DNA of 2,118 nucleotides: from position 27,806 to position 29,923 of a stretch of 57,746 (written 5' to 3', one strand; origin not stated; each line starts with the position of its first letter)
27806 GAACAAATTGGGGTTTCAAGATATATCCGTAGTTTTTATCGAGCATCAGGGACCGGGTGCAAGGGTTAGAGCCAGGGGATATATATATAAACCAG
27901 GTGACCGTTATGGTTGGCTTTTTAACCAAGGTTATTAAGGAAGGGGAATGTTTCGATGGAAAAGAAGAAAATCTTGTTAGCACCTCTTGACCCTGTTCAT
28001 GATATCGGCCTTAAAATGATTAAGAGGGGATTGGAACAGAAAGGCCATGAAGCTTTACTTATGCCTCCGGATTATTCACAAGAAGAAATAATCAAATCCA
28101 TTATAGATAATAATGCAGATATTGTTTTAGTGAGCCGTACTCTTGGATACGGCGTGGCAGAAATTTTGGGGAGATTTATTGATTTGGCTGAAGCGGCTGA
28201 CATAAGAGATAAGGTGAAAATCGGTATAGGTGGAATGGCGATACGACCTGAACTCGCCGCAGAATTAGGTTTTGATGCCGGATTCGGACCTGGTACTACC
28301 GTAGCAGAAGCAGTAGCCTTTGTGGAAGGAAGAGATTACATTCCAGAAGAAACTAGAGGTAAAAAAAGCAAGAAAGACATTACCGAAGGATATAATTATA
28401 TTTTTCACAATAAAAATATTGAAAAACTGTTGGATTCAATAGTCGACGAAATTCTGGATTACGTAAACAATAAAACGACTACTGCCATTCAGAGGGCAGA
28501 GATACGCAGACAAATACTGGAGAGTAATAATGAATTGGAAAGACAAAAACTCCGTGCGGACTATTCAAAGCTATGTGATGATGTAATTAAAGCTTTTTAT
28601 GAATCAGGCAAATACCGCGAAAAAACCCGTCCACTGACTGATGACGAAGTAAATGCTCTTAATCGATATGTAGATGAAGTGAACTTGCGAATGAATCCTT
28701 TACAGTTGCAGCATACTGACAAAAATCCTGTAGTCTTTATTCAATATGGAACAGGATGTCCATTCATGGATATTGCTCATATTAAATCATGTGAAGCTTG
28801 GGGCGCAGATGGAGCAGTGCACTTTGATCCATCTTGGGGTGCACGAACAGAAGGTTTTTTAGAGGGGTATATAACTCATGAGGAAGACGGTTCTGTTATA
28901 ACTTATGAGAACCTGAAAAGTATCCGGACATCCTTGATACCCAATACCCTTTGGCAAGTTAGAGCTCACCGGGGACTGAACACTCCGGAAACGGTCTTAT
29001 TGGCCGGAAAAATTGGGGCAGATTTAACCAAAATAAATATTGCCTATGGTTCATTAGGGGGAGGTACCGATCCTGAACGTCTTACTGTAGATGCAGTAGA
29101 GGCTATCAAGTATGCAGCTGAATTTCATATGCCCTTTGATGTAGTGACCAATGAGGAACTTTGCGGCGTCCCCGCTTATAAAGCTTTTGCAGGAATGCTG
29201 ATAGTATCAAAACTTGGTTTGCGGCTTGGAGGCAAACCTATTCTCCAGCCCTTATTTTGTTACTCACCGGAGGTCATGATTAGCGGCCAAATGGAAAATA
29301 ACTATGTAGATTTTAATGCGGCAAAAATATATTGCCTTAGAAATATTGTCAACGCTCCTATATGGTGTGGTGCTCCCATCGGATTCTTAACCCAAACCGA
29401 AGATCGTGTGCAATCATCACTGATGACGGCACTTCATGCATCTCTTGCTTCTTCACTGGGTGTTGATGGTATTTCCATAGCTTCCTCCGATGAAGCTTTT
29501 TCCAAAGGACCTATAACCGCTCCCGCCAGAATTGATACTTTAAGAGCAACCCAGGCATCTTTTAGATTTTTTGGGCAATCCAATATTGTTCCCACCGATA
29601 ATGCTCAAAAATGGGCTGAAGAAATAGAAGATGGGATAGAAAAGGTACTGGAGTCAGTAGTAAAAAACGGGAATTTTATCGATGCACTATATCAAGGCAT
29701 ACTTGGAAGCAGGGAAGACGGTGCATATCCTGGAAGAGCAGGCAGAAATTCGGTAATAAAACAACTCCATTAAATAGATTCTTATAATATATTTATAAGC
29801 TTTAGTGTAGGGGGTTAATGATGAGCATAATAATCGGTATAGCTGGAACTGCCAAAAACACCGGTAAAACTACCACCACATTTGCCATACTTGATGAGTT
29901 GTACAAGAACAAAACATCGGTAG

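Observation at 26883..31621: Regulated five-gene module built around a cobalamin-domain mutase-like protein: candidate uncharacterised B12 pathway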

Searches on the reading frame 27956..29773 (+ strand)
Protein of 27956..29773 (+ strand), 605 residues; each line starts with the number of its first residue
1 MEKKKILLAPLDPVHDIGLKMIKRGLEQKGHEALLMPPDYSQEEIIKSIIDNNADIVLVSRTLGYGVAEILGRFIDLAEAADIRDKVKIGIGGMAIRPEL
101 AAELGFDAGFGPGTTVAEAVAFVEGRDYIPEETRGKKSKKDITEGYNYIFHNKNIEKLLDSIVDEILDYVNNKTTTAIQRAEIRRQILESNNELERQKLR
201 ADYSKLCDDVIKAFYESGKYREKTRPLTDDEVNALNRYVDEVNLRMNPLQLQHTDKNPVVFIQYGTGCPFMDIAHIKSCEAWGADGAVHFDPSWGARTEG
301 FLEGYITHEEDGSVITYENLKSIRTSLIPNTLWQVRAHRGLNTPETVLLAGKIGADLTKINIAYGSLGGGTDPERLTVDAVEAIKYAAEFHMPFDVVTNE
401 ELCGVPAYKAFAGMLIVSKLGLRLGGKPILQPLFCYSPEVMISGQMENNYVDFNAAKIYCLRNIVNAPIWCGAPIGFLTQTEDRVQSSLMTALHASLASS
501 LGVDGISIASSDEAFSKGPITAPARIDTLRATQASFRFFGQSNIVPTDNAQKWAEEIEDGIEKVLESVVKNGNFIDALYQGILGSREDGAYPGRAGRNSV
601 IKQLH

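Call 3: search_protein_families(library=pfam, proteins=[window:27956-29773:+], max_evalue=0.01)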
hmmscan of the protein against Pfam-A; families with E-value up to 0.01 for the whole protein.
window:27956-29773:+ (605 aa): 1 family
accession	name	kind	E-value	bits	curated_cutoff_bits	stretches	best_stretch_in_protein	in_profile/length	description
PF02310.24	B12-binding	-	6.4e-16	58.7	32.1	1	13-120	11-120/121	B12 binding domain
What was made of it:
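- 27956..29773 (+): 605-aa fused mutase: B12 Rossmann domain (1-125), helical linker, KamD-like (beta/alpha)8 barrel. PF02310 (call 3).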

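Call 4: search_protein_families(library=ncbifam, proteins=[window:27956-29773:+], max_evalue=0.01)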
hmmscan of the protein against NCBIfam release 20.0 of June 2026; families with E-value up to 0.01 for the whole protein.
window:27956-29773:+ (605 aa): 10 families
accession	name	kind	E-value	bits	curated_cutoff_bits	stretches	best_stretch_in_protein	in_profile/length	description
NF052385.1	Lys_5_6_beta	equivalog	1.1e-14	54.7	280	1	31-123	139-233/241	lysine 5,6-aminomutase subunit beta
NF040743.1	ornith_mutase_E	equivalog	1.1e-09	36.9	800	1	15-122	608-721/730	D-ornithine 4,5-aminomutase subunit OraE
NF047996.1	corrin_MtgC_2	exception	2.9e-08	33.4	370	1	14-108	101-194/212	glycine betaine-specific corrinoid protein MtgC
TIGR00640.1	acid_CoA_mut_C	subfamily_domain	3e-07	30.5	57.45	1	6-124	5-124/132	methylmalonyl-CoA mutase C-terminal domain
NF002612.0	PRK02261.1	equivalog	1.3e-06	28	110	1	14-123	15-130/148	methylaspartate mutase subunit S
NF041607.1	dimeth_corrin_MtbC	equivalog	1.8e-05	24.3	350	1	14-108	94-187/203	dimethylamine corrinoid protein MtbC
TIGR02370.1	pyl_corrinoid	subfamily_domain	0.00013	21.4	215.3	1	14-108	96-189/197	methyltransferase cognate corrinoid protein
TIGR01501.1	MthylAspMutase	equivalog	0.00021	21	135.8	1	14-93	13-90/134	methylaspartate mutase subunit S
NF006944.0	PRK09426.1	equivalog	0.0008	17.4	876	1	6-121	592-708/721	methylmalonyl-CoA mutase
NF040669.1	MtaC2_Meth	equivalog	0.0039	16.5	450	1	12-101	137-223/267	methanol--corrinoid protein MtaC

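Call 9: search_solved_structures(query=window:27956-29773:+, max_evalue=1, show_alignments=2)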
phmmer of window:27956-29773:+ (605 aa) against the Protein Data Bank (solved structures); distinct sequences matched with E-value up to 1: 14.
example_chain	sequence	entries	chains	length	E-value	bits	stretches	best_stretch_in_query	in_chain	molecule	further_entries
8t0v_C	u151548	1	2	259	1.6e-13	53.2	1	32-123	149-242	D-lysine 5,6-aminomutase beta subunit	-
9q1a_A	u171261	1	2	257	1.8e-13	53.1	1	32-123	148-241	D-lysine 5,6-aminomutase beta subunit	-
1xrs_B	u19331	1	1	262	2.2e-10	42.8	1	36-122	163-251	D-lysine 5,6-aminomutase beta subunit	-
3kow_A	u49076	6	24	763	5.3e-09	38.3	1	13-123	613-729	D-ornithine aminomutase E component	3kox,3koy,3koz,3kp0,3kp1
1y80_A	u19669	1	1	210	3.7e-05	25.6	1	11-115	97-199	Predicted cobalamin binding protein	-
1be1_A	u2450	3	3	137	0.00052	21.8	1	1-121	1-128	GLUTAMATE MUTASE | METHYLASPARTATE MUTASE S CHAIN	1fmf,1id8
4jgi_A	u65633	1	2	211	0.0011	20.7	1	3-108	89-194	Putative uncharacterized protein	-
1i9c_A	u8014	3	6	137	0.0051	18.5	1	1-118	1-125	GLUTAMATE MUTASE | Glutamate mutase sigma subunit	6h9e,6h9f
2yxb_A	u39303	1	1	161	0.0054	18.4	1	5-124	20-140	Coenzyme B12-dependent mutase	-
1cb7_A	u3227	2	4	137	0.013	17.2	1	1-118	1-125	PROTEIN (GLUTAMATE MUTASE)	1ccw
8dpb_C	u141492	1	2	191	0.019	16.6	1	5-122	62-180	Methylmalonyl-CoA mutase, alpha subunit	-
1b1a_A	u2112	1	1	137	0.024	16.3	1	1-118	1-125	GLUTAMATE MUTASE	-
3ezx_A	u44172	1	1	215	0.051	15.2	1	13-111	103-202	Monomethylamine corrinoid protein 1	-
4r3u_C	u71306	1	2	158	0.4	12.3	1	6-90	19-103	2-hydroxyisobutyryl-CoA mutase small subunit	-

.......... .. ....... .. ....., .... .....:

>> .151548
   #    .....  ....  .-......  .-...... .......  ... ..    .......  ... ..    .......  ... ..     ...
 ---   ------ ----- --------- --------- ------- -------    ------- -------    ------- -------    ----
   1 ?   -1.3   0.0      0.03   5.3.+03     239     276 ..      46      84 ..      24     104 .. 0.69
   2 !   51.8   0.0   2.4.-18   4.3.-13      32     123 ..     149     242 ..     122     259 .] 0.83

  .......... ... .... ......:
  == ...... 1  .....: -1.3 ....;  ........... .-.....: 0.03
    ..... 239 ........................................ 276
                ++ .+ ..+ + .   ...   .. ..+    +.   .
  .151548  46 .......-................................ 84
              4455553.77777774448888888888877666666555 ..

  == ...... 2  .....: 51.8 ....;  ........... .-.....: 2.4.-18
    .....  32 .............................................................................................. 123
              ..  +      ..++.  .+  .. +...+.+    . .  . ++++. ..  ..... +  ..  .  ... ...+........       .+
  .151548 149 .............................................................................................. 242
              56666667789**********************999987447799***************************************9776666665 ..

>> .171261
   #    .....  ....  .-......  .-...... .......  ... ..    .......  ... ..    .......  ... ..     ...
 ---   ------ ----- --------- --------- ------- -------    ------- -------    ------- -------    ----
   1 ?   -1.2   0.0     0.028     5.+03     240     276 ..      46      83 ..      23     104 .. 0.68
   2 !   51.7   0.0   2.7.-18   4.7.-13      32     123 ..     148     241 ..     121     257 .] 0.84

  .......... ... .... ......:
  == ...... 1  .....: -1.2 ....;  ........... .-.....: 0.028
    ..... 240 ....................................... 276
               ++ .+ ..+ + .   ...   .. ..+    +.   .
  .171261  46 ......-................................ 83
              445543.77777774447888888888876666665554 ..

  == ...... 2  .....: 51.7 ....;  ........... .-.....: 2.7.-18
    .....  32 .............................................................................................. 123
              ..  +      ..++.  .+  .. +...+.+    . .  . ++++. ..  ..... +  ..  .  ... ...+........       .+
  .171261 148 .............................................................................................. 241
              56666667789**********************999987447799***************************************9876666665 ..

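Call 10: find_homologous_proteins(query=window:27956-29773:+)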
Query window:27956-29773:+ (605 aa): 1072 proteins with E <= 0.001 among 8000 candidates; the best 120 are listed.
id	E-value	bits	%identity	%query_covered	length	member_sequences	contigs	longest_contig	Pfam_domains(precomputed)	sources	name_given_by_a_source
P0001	0.0e+0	1374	100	100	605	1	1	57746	PF02310.25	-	-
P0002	0.0e+0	1320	96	100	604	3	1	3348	PF02310.25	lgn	-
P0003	0.0e+0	1295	94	100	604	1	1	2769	PF02310.25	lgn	-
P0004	0.0e+0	1275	92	100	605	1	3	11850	PF02310.25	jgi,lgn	jgi:methylmalonyl-CoA mutase cobalamin-binding domain/chain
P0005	0.0e+0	1272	92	100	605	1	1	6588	PF02310.25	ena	-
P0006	0.0e+0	1270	92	100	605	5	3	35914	PF02310.25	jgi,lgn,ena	jgi:methylmalonyl-CoA mutase cobalamin-binding domain/chain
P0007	0.0e+0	1248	89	100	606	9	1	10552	PF02310.25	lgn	-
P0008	0.0e+0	1203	86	99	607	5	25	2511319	PF02310.25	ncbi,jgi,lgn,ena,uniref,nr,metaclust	ncbi:hypothetical protein TSYNTROOL_03170 [Tepidanaerobacter syntrophicus]|uniref:Methylmalonyl-CoA 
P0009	0.0e+0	1197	86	100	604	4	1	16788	PF02310.25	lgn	-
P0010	0.0e+0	1197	88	98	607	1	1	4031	PF02310.25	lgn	-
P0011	0.0e+0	1189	86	100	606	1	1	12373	PF02310.25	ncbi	-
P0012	0.0e+0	1188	86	99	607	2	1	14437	PF02310.25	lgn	-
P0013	0.0e+0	1183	84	100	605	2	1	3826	PF02310.25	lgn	-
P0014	0.0e+0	1181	84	100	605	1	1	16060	PF02310.25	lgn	-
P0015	0.0e+0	1175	84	100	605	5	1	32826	PF02310.25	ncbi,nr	ncbi:MAG: hypothetical protein PWR06_1098 [Thermoanaerobacteraceae bacterium]|nr:hypothetical protei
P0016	0.0e+0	1173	84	100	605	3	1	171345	PF02310.25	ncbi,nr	ncbi:cobalamin-binding protein [Thermoanaerobacteraceae bacterium SP2]|nr:cobalamin-binding protein 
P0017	0.0e+0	1173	85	99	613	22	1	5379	PF02310.25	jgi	-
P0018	0.0e+0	1172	83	99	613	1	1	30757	PF02310.25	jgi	-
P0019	0.0e+0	1172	84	100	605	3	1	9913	PF02310.25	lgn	-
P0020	0.0e+0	1171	83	100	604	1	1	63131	PF02310.25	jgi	-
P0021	0.0e+0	1152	82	99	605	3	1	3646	PF02310.25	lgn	-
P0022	0.0e+0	1136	82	99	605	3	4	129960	PF02310.25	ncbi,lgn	-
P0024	0.0e+0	1093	79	100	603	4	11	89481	PF02310.25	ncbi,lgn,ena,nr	ncbi:MAG TPA: cobalamin B12-binding domain-containing protein [Thermoanaerobacterales bacterium]|nr:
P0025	0.0e+0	1080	77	99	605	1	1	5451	PF02310.25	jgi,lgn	jgi:methylmalonyl-CoA mutase cobalamin-binding domain/chain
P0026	0.0e+0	1073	78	100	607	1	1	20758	PF02310.25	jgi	-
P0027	0.0e+0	1068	75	100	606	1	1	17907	PF02310.25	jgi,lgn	jgi:methylmalonyl-CoA mutase cobalamin-binding domain/chain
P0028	0.0e+0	1067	77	99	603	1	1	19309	PF02310.25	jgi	-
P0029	0.0e+0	1066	75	100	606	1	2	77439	PF02310.25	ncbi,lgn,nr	ncbi:cobalamin-dependent protein [Thermovorax subterraneus]|nr:cobalamin-dependent protein [Thermovo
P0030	0.0e+0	1062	75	99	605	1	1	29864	PF02310.25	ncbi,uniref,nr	ncbi:D-lysine 5,6-aminomutase beta subunit [Fervidicola ferrireducens]|uniref:D-lysine 5,6-aminomuta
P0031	0.0e+0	1058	76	99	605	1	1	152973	PF02310.25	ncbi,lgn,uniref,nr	ncbi:cobalamin B12-binding domain-containing protein [Thermosediminibacter litoriperuensis]|uniref:M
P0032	0.0e+0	1057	75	99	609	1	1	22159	PF02310.25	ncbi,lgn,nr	ncbi:MAG: cobalamin B12-binding domain-containing protein [Thermosediminibacteraceae bacterium]|nr:c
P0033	0.0e+0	1041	74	99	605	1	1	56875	PF02310.25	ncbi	ncbi:MAG: cobalamin-dependent protein [Bacillota bacterium]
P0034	0.0e+0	1041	74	99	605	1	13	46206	PF02310.25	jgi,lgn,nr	nr:MAG: cobalamin-binding protein [Bacillota bacterium]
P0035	0.0e+0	1039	73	99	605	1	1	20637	PF02310.25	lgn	-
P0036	0.0e+0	1039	73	99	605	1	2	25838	PF02310.25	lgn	-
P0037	0.0e+0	1021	74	99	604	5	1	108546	PF02310.25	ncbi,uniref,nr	ncbi:cobalamin B12-binding domain-containing protein [Thermovenabulum gondwanense]|uniref:L-beta-lys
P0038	0.0e+0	1010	73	99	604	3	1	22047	PF02310.25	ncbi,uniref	ncbi:MAG: cobalamin B12-binding domain-containing protein [Thermovenabulum sp.]|uniref:cobalamin B12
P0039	3.8e-285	965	91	76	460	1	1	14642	PF02310.25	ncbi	ncbi:MAG: cobalamin B12-binding domain-containing protein, partial [Tepidanaerobacteraceae bacterium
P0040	5.6e-285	965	69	100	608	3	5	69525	PF02310.25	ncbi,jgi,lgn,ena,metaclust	metaclust:\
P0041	6.4e-280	948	69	99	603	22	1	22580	PF02310.25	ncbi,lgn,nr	ncbi:MAG: hypothetical protein PWP66_297 [Thermosediminibacterales bacterium]|nr:hypothetical protei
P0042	1.4e-279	947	69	99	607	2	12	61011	PF02310.25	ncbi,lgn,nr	ncbi:MAG: hypothetical protein PWP21_159 [Thermosediminibacterales bacterium]|nr:hypothetical protei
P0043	1.6e-277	940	68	100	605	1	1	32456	PF02310.25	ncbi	-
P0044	7.1e-273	925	67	99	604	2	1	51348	PF02310.25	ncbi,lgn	-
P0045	1.3e-272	924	66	99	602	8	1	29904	PF02310.25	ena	-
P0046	1.5e-271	920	67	100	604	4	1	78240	PF02310.25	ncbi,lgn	-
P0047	5.4e-270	915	66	99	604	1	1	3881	PF02310.25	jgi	-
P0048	3.4e-269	912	66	99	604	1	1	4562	PF02310.25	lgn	-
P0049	5.9e-269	912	65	100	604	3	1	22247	PF02310.25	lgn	-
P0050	1.1e-268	911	67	99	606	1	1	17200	PF02310.25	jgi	-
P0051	1.1e-268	911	66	99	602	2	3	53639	PF02310.25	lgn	-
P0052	1.5e-268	910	67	99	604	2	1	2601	PF02310.25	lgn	-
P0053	4.2e-268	909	65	99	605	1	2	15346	PF02310.25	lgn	-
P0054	7.8e-268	908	65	99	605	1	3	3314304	PF02310.25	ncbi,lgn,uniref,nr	ncbi:cobalamin B12-binding domain-containing protein [Zhaonella formicivorans]|uniref:cobalamin B12-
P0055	8.3e-268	908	65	99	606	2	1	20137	PF02310.25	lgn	-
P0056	1.4e-267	907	65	100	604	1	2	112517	PF02310.25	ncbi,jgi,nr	ncbi:MAG: cobalamin-dependent protein [Peptococcaceae bacterium]|jgi:methylmalonyl-CoA mutase cobala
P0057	3.3e-267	906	65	99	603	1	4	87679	PF02310.25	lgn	-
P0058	3.0e-266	903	65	99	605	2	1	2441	PF02310.25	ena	-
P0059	3.3e-266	903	66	99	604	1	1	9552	PF02310.25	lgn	-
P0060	4.0e-266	902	65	100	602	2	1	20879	PF02310.25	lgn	-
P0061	4.3e-266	902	65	99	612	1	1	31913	PF02310.25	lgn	-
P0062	1.2e-265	901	65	99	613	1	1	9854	PF02310.25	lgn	-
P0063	1.5e-265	900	65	99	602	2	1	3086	PF02310.25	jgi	-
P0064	5.3e-265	899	64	100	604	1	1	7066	PF02310.25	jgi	-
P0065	1.4e-264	897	65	100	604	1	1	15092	PF02310.25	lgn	-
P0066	1.9e-264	897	63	100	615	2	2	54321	PF02310.25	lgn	-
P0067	4.9e-264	895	65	99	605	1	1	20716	PF02310.25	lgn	-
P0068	5.6e-264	895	63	100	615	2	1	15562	PF02310.25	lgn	-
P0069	1.1e-262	891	66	99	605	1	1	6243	PF02310.25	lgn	-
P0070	1.5e-262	890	65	99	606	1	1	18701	PF02310.25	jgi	jgi:methylmalonyl-CoA mutase cobalamin-binding domain/chain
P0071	1.8e-262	890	66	99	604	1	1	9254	PF02310.25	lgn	-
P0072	1.3e-261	887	65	99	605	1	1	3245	PF02310.25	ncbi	-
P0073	3.0e-261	886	64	99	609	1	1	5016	PF02310.25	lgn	-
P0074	3.2e-261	886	63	99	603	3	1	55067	PF02310.25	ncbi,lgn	-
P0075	3.3e-261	886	66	99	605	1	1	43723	PF02310.25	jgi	-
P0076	3.9e-261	886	65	99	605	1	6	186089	PF02310.25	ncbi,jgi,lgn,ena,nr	ncbi:MAG: cobalamin B12-binding domain-containing protein [Dethiobacter sp.]|jgi:methylmalonyl-CoA m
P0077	5.0e-261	885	64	99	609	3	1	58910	PF02310.25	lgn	-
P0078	9.0e-261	885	64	99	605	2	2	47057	PF02310.25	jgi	jgi:methylmalonyl-CoA mutase cobalamin-binding subunit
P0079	1.6e-260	884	64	99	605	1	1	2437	PF02310.25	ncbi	-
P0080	3.0e-260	883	63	99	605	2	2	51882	PF02310.25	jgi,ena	jgi:methylmalonyl-CoA mutase cobalamin-binding domain/chain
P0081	5.6e-260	882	64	99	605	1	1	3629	PF02310.25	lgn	-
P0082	7.9e-260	882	64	99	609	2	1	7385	PF02310.25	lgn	-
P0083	9.3e-260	881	63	99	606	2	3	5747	PF02310.25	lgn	-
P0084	9.6e-260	881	64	100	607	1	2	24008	PF02310.25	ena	-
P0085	2.0e-259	880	63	100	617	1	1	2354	PF02310.25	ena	-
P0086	4.8e-259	879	65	99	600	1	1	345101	PF02310.25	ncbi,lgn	ncbi:MAG: cobalamin B12-binding domain-containing protein [Bacillota bacterium]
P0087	1.1e-258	878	63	99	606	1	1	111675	PF02310.25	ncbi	ncbi:MAG: cobalamin B12-binding domain-containing protein [Bacillota bacterium]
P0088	1.2e-258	878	65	99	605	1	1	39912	PF02310.25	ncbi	ncbi:MAG: cobalamin B12-binding domain-containing protein [Peptococcaceae bacterium]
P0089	1.8e-258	877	63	99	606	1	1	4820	PF02310.25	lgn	-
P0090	1.9e-258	877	63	100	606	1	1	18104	PF02310.25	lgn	-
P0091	2.8e-258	876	63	99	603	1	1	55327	PF02310.25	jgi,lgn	-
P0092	3.0e-258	876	62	99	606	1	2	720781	PF02310.25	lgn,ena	-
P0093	3.8e-258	876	62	100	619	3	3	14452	PF02310.25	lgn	-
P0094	6.2e-258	875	64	99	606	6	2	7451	PF02310.25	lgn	-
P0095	7.3e-258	875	63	99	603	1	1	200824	PF02310.25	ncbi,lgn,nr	ncbi:MAG: cobalamin B12-binding domain-containing protein [Firmicutes bacterium]|nr:cobalamin B12-bi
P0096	7.4e-258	875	63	99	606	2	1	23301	PF02310.25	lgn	-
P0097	7.4e-258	875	64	99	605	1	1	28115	PF02310.25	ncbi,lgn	ncbi:MAG: cobalamin B12-binding domain-containing protein [Bacillota bacterium]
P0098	8.5e-258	875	63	99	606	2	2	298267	PF02310.25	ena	-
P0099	9.1e-258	875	65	99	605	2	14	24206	PF02310.25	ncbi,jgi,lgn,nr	ncbi:MAG: hypothetical protein PWQ67_2743 [Clostridia bacterium]|jgi:methylmalonyl-CoA mutase cobala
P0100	1.6e-257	874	64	99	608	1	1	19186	PF02310.25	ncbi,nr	ncbi:MAG: cobalamin-dependent protein [Negativicutes bacterium]|nr:cobalamin-dependent protein [Nega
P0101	2.2e-257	873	63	99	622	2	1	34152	PF02310.25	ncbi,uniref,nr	ncbi:cobalamin B12-binding domain-containing protein [Calderihabitans maritimus]|uniref:cobalamin B1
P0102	2.4e-257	873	63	99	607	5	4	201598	PF02310.25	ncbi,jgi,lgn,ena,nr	ncbi:MAG: cobalamin-dependent protein [Clostridiales bacterium]|jgi:methylmalonyl-CoA mutase cobalam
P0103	2.8e-257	873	63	100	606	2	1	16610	PF02310.25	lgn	-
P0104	8.0e-257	872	63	100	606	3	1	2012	PF02310.25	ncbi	-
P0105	8.5e-257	871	63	100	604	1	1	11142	PF02310.25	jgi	-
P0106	9.4e-257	871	63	100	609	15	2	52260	PF02310.25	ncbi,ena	-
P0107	9.7e-257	871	63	100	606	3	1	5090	PF02310.25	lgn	-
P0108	1.1e-256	871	64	99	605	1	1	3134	PF02310.25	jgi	-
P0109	2.6e-256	870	63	99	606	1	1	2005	PF02310.25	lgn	-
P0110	2.8e-256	870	62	99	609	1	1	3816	PF02310.25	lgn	-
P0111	3.7e-256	869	64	99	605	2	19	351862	PF02310.25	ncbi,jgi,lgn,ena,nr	ncbi:MAG: cobalamin-binding protein [Clostridiaceae bacterium BRH_c20a]|nr:MAG: cobalamin-binding pr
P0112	5.5e-256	869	65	99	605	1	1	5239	PF02310.25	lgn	-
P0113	5.6e-256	869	63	99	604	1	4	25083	PF02310.25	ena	-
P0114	6.2e-256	869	63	99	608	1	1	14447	PF02310.25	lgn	-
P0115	1.4e-255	868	63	99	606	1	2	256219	PF02310.25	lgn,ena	-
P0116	1.8e-255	867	63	99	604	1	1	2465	PF02310.25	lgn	-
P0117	2.9e-255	866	64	99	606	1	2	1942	PF02310.25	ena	-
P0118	4.1e-255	866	63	99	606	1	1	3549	PF02310.25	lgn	-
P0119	4.1e-255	866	63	99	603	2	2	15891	PF02310.25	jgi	-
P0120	4.9e-255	866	64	99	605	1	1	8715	PF02310.25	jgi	-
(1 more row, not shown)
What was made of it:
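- Some databases name homologues as lysine aminomutase beta subunit (call 10).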
